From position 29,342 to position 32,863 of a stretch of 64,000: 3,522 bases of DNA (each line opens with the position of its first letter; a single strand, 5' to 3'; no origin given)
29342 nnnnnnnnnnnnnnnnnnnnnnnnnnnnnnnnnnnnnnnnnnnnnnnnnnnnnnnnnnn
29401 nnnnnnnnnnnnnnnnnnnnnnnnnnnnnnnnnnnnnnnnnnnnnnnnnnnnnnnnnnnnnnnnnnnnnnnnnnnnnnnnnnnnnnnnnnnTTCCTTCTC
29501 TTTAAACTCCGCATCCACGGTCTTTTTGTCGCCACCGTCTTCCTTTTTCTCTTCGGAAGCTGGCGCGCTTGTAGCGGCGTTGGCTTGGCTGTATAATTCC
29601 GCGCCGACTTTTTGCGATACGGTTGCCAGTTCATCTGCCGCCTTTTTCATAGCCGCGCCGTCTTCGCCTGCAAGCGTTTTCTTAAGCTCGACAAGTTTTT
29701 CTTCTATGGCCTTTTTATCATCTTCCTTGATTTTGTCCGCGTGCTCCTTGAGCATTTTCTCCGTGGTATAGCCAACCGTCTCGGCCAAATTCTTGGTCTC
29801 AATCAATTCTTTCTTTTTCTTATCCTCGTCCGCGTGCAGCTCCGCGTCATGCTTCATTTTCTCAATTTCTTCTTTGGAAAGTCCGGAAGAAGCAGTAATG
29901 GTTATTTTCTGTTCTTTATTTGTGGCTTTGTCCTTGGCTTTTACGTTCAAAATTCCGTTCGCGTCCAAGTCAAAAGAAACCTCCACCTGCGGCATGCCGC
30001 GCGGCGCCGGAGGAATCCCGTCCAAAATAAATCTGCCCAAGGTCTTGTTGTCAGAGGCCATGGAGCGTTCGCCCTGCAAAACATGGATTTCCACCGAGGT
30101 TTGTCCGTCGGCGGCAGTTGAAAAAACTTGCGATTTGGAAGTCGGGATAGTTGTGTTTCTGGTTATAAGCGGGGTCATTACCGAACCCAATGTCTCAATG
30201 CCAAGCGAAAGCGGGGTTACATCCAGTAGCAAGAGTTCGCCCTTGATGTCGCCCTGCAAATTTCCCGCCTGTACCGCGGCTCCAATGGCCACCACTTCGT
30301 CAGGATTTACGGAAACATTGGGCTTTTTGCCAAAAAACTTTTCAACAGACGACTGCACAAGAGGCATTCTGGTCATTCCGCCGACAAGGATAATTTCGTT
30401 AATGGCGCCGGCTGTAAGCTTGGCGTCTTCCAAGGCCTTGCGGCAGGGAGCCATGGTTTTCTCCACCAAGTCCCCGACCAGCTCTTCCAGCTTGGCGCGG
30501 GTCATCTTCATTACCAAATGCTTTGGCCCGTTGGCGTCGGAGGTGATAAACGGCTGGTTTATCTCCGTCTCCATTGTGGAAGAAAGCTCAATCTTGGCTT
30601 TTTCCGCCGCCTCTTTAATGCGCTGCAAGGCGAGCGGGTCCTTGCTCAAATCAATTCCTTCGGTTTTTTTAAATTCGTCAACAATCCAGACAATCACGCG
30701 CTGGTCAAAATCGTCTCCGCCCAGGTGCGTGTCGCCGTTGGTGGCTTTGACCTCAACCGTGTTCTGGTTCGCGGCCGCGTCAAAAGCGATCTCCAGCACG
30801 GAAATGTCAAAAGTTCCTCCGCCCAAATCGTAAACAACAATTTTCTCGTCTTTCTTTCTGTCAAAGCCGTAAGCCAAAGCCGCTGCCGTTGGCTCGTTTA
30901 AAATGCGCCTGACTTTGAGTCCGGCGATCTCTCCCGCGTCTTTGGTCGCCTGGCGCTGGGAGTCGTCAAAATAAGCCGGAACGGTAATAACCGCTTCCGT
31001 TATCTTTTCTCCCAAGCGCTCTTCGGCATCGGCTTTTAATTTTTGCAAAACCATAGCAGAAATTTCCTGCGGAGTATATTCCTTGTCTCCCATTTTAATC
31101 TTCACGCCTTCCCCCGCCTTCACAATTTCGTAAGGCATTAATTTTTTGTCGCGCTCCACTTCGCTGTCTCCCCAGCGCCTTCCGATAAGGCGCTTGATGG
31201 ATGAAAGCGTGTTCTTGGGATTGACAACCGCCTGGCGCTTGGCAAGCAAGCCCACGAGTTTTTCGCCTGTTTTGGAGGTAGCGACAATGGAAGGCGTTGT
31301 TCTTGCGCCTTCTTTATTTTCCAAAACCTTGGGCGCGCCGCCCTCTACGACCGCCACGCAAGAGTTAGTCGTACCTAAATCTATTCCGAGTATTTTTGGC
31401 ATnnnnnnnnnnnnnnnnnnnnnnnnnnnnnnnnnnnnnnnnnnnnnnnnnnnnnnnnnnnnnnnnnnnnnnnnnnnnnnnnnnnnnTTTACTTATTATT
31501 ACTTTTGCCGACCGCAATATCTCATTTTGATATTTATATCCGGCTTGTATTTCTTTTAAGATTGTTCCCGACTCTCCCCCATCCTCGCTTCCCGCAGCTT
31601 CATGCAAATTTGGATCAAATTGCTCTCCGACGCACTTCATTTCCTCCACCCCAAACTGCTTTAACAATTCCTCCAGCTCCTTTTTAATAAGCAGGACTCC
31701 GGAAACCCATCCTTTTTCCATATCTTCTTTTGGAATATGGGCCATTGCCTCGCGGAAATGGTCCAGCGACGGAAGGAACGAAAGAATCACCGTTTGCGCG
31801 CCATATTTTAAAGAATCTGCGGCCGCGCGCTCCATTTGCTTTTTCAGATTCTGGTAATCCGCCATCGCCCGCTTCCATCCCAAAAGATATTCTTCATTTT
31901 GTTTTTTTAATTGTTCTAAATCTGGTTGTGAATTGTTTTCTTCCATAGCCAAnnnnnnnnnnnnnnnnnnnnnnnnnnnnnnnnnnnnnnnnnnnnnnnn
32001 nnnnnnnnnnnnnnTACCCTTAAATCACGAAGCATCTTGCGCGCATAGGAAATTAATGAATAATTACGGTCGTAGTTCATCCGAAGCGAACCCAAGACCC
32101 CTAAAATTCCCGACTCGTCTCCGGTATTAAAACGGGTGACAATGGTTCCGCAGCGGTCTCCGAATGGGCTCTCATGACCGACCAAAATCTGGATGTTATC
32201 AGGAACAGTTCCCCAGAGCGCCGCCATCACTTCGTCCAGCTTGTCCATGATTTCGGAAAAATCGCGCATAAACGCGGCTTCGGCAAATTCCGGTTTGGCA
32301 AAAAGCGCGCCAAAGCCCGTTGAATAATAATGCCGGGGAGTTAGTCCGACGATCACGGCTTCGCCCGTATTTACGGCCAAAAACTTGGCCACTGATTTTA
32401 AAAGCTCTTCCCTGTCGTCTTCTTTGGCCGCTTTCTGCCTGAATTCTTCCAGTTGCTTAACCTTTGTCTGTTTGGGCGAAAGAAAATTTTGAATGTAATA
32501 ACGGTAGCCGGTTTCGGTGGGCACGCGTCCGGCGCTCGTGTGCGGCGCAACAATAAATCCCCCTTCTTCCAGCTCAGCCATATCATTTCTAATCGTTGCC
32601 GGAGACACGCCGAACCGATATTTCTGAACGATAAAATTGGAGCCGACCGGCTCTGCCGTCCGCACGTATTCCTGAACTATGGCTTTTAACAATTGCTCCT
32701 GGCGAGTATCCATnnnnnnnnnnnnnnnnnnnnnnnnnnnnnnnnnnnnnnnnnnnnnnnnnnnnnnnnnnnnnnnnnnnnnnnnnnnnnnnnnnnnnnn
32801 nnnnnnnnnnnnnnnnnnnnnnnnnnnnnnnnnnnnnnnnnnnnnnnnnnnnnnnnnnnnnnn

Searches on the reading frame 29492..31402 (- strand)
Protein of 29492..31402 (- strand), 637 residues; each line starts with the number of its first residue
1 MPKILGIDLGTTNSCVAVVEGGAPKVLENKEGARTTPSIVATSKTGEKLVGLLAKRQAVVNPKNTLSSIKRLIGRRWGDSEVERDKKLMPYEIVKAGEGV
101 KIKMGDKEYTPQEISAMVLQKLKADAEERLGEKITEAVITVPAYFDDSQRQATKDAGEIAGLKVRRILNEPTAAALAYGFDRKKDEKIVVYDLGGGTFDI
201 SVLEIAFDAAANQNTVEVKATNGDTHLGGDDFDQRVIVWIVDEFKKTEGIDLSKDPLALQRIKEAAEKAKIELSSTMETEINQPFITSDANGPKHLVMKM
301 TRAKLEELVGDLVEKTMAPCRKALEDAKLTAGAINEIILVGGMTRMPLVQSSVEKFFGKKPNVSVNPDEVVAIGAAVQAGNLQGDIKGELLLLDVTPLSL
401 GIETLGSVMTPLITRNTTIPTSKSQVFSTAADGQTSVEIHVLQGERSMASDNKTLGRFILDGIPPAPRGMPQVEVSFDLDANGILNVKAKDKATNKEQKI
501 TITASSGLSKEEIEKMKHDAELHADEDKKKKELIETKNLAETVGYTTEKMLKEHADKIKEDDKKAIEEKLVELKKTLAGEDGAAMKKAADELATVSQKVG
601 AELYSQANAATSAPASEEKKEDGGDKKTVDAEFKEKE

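Call 87: search_protein_families(library=pfam, proteins=[window:29492-31402:-], max_evalue=0.001)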
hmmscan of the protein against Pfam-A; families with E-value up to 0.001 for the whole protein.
window:29492-31402:- (637 aa): 2 families
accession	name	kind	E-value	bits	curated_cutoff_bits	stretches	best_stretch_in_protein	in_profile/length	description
PF00012.26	HSP70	-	1.6e-251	836.2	20.6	1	4-604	1-598/599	Hsp70 protein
PF06723.19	MreB_Mbl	-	8.1e-15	54.9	27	1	116-378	75-318/327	MreB/Mbl protein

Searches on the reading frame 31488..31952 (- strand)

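Call 87: search_protein_families(library=pfam, proteins=[window:31488-31952:-], max_evalue=0.001)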
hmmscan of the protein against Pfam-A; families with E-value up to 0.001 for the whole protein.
window:31488-31952:- (155 aa): 1 family
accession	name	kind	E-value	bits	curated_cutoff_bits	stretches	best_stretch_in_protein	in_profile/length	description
PF01025.24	GrpE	-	1.9e-40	138.7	25.8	1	4-155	12-165/165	GrpE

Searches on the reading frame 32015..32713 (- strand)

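Call 87: search_protein_families(library=pfam, proteins=[window:32015-32713:-], max_evalue=0.001)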
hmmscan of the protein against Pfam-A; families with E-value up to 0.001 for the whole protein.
window:32015-32713:- (233 aa): 2 families
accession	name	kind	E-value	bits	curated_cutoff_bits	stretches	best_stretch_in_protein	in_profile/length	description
PF01628.27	HrcA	-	1.9e-12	48.1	22.2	1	86-216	85-213/215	HrcA protein C terminal domain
PF08220.18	HTH_DeoR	-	1.1e-05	25.5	21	1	33-56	23-46/57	DeoR-like helix-turn-helix domain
